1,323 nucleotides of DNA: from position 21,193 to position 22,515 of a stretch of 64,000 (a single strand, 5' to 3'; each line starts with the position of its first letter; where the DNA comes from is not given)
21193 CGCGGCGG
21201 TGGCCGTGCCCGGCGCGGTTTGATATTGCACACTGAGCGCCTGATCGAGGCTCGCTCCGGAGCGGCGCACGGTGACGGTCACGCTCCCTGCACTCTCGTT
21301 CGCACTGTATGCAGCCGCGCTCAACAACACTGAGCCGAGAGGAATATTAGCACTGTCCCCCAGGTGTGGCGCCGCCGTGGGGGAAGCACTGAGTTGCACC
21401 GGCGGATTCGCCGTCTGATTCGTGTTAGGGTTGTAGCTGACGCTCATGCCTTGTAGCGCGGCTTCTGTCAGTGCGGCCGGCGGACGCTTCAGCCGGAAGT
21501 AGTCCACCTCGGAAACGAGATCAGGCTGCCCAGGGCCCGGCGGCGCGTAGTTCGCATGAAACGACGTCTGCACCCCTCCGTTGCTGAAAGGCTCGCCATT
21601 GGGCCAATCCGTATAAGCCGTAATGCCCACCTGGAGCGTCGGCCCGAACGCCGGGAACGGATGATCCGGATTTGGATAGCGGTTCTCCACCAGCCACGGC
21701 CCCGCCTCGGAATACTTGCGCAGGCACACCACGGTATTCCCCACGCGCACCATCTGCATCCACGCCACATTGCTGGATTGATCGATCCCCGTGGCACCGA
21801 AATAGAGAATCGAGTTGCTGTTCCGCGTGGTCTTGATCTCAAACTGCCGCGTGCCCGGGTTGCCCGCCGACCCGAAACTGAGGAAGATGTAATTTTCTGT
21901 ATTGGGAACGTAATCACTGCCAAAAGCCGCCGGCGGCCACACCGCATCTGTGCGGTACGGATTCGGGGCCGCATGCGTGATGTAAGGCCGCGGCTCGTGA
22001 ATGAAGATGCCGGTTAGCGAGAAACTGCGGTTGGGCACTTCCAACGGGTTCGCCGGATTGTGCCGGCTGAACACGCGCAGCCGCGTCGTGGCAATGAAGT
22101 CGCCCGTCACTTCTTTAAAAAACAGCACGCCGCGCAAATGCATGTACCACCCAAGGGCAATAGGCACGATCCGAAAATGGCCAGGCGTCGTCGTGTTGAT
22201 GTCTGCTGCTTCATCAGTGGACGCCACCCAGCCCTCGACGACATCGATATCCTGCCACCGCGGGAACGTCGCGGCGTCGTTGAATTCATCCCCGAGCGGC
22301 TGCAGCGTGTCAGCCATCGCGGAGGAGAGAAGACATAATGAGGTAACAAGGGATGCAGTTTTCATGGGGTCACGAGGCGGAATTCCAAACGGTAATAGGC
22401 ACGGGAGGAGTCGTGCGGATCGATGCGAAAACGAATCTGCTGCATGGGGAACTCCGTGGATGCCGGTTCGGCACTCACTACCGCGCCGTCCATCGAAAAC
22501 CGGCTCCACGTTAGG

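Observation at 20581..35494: Seven tightly packed co-directional genes for secreted proteins plus a kinase-FGE fusion, downstream of an ECF sigma gene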

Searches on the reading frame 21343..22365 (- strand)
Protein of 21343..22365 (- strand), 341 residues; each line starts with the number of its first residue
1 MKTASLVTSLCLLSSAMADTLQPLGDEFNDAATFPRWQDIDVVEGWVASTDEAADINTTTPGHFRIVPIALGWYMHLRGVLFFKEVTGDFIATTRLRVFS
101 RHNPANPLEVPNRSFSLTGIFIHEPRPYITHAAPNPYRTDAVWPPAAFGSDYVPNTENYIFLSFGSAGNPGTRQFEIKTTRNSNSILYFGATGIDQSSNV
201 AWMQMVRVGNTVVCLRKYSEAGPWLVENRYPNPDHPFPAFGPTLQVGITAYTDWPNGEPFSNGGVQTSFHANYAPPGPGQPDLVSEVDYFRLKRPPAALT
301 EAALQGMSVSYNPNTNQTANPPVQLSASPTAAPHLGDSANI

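Call 47: find_homologous_proteins(query=window:21343-22365:-, max_evalue=0.001)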
Query window:21343-22365:- (341 aa): 131 proteins with E <= 0.001 among 1771 candidates; the best 120 are listed.
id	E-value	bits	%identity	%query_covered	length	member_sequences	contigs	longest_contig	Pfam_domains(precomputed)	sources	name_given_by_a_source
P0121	9.7e-228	773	97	100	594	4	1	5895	PF03160.21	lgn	-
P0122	1.9e-217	739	92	100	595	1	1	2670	PF03160.21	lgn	-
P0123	1.2e-196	671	84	100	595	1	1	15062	PF03160.21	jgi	jgi:hypothetical protein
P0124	2.7e-192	657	83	99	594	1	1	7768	PF03160.21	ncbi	-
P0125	2.9e-192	656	82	100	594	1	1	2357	PF03160.21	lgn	-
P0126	1.1e-190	651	81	100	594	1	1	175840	PF03160.21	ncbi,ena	-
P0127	1.4e-189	648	81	100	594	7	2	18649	PF03160.21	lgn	-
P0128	9.9e-189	645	83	97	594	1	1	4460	PF03160.21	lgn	-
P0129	1.8e-187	641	80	100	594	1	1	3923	PF03160.21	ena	-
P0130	2.1e-187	640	81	98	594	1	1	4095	PF03160.21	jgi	-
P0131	4.0e-187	640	81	98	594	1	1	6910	PF03160.21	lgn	-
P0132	1.6e-186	638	81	99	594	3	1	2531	PF03160.21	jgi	-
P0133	8.6e-186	635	80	100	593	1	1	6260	PF03160.21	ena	-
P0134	9.4e-185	632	79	100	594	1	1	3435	PF03160.21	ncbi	-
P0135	1.6e-184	631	82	96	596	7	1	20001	PF03160.21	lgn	-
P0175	4.4e-146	505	66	99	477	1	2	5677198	-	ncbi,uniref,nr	ncbi:hypothetical protein HAHE_42800 [Haloferula helveola]|uniref:Uncharacterized protein n=1 Tax=Ha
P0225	4.1e-63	232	37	88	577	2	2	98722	PF07081.19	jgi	jgi:hypothetical protein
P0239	2.1e-34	137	36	82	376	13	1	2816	PF07081.19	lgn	-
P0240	4.8e-34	136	35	83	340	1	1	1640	PF07081.19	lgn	-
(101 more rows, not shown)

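Call 49: find_encoding_contigs(protein=P0126, flank=10000, max_places=1)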
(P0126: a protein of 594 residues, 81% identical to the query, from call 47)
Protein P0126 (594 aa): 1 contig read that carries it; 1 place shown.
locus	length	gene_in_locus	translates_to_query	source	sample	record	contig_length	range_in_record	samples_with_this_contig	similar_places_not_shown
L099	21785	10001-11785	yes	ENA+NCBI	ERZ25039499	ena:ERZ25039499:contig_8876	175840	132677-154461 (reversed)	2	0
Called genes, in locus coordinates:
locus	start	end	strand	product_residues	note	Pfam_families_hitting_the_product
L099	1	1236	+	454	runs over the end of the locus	PF00528:BPD_transp_1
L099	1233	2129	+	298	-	PF00005:ABC_tran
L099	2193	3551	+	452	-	PF00120:Gln-synt_C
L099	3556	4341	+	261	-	PF02633:Creatininase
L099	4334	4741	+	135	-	PF04828:GFA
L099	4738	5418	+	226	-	PF03781:FGE-sulfatase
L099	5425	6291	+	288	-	PF01261:AP_endonuc_2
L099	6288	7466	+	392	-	PF00355:Rieske, PF00848:Ring_hydroxyl_A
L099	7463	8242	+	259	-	-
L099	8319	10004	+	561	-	PF00069:Pkinase, PF01636:APH (faint), PF07714:PK_Tyr_Ser-Thr, PF03781:FGE-sulfatase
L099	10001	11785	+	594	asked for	PF03160:Calx-beta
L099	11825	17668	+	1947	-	PF13205:Big_5 (weak), PF24684:Vgb_lyase (weak), PF03150:CCP_MauG (faint), PF07679:I-set (weak), PF13927:Ig_3, PF13385:Laminin_G_3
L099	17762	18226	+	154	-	PF01402:RHH_1 (weak), PF23434:DUF7120 (faint), PF08753:NikR_C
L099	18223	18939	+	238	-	PF09347:DUF1989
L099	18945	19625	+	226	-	PF09347:DUF1989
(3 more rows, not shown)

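Call 50: find_encoding_contigs(protein=P0175, flank=10000, max_places=1)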
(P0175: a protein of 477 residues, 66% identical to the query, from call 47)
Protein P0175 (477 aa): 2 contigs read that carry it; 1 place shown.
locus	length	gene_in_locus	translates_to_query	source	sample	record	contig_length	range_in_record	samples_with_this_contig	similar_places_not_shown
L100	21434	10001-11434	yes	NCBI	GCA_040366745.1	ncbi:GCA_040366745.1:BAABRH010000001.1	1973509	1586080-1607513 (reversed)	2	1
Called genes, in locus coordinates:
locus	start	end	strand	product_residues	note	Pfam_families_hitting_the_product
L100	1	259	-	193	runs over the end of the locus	PF01467:CTP_transf_like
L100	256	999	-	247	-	PF00989:PAS (weak), PF08448:PAS_4, PF13426:PAS_9 (weak), PF12833:HTH_18, PF00165:HTH_AraC (weak)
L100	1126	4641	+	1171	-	PF01619:Pro_dh, PF00171:Aldedh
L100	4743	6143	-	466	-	PF02614:UxaC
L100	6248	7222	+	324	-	PF03547:Mem_trans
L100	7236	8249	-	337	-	PF01145:Band_7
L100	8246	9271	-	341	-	PF01145:Band_7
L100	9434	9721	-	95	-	PF00076:RRM_1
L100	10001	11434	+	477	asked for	-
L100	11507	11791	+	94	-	PF13937:DUF4212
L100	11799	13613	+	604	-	PF00474:SSF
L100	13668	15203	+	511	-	PF01266:DAO, PF06039:Mqo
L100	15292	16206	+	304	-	PF00850:Hist_deacetyl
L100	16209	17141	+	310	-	PF02558:ApbA, PF08546:ApbA_C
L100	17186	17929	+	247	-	PF01048:PNP_UDP_1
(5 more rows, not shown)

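Call 51: find_encoding_contigs(protein=P0121, flank=10000, max_places=2)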
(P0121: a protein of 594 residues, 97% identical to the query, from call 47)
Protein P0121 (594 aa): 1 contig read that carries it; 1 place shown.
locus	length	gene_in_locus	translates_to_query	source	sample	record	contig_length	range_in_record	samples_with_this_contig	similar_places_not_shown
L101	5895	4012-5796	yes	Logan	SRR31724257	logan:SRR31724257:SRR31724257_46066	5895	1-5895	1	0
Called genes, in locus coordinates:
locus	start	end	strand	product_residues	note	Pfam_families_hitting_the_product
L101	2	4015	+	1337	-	?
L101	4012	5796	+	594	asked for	PF03160:Calx-beta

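Call 57: predict_structure(alignment_id=A5)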
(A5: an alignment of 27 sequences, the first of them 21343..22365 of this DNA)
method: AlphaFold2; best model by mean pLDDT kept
length: 341 residues; sequences in the alignment: 27
mean_pLDDT: 92.9   pTM: 0.90
mean pLDDT of the five models: 92.9, 92.8, 92.7, 92.7, 92.5
residues with pLDDT >= 90: 292; 70-90: 30; 50-70: 17; < 50: 2
segments of 3 or more residues with pLDDT < 50: none
pLDDT, mean of each block of 10 residues (from residue 1): 56 61 96 98 95 97 97 94 98 98 92 95 97 96 97 97 95 95 95 92 98 96 96 93 98 92 96 87 97 96 96 89 96 94 68
secondary structure, 60 per line:
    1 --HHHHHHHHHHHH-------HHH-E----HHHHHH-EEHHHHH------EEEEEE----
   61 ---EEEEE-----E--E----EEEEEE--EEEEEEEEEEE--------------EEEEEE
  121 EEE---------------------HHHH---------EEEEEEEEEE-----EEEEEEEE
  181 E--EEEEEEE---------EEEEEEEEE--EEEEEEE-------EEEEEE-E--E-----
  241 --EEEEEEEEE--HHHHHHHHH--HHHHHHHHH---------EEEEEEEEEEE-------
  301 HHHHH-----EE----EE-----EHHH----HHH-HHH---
elements in order: H3-14 H31-36 H40-44 E51-56 E64-68 E82-87 E90-100 E115-123 H145-148 E158-167 E173-181 E184-190 E200-208 E211-217 E225-230 E243-251 H254-262 H265-273 E283-293 H301-305

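Call 60: fold_search(model_id=the predicted structure, library=pdb)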
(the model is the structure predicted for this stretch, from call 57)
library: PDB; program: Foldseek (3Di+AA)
matches with E <= 10: 1391; with E <= 0.001: 126
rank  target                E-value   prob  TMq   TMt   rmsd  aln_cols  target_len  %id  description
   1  3mep_A                4.0e-09  1.00  0.44  0.79   3.4       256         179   12  Crystal Structure of ECA2234 protein from Erwinia carotovora, Northeast Structural Genomics Consortium Target EwR44 (released 2010-04-14)
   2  3mep_C                1.9e-08  1.00  0.42  0.78   3.8       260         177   12  Crystal Structure of ECA2234 protein from Erwinia carotovora, Northeast Structural Genomics Consortium Target EwR44 (released 2010-04-14)
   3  3mep_B                2.2e-08  1.00  0.42  0.76   4.0       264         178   12  Crystal Structure of ECA2234 protein from Erwinia carotovora, Northeast Structural Genomics Consortium Target EwR44 (released 2010-04-14)
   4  3o12                  2.9e-08  1.00  0.45  0.78   3.6       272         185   10  The crystal structure of a functionally unknown protein from Saccharomyces cerevisiae. (released 2010-09-15)
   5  6ms2                  1.5e-07  1.00  0.44  0.30   4.7       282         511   16  Crystal structure of the GH43 BlXynB protein from Bacillus licheniformis (released 2019-04-17)
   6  2exj_A                1.6e-07  1.00  0.44  0.29   5.4       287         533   13  Structure of the family43 beta-Xylosidase D128G mutant from geobacillus stearothermophilus in complex with xylobiose (released 2006-04-04)
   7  2exk_A                2.0e-07  1.00  0.43  0.28   5.8       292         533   13  Structure of the family43 beta-Xylosidase E187G from geobacillus stearothermophilus in complex with xylobiose (released 2006-04-04)
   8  2exh_A                4.7e-07  1.00  0.40  0.27   6.2       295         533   14  Structure of the family43 beta-Xylosidase from geobacillus stearothermophilus (released 2006-04-04)
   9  5zqx_C                1.1e-06  1.00  0.44  0.29   6.1       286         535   13  Crystal structure of beta-xylosidase mutant (E186Q) from Bacillus pumilus (released 2018-05-30)
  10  9he8_A                1.1e-06  1.00  0.39  0.25   5.9       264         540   12  The molecular structure of a beta-1,4-D-xylosidase from the probiotic bacterium Levilactobacillus brevis (released 2025-01-15)
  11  9he8_B                2.3e-06  1.00  0.39  0.25   6.5       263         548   12  The molecular structure of a beta-1,4-D-xylosidase from the probiotic bacterium Levilactobacillus brevis (released 2025-01-15)
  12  1yrz_A                2.5e-06  1.00  0.46  0.31   4.9       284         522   13  Crystal structure of xylan beta-1,4-xylosidase from Bacillus Halodurans C-125 (released 2005-02-22)
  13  6ife_A                2.5e-06  1.00  0.44  0.29   5.9       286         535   13  A Glycoside Hydrolase Family 43 beta-Xylosidase (released 2019-03-13)
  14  5joz_B                2.6e-06  1.00  0.44  0.31   5.5       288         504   11  Bacteroides ovatus Xyloglucan PUL GH43B (released 2016-08-10)
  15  5zqx_A                2.9e-06  1.00  0.45  0.29   5.1       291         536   13  Crystal structure of beta-xylosidase mutant (E186Q) from Bacillus pumilus (released 2018-05-30)
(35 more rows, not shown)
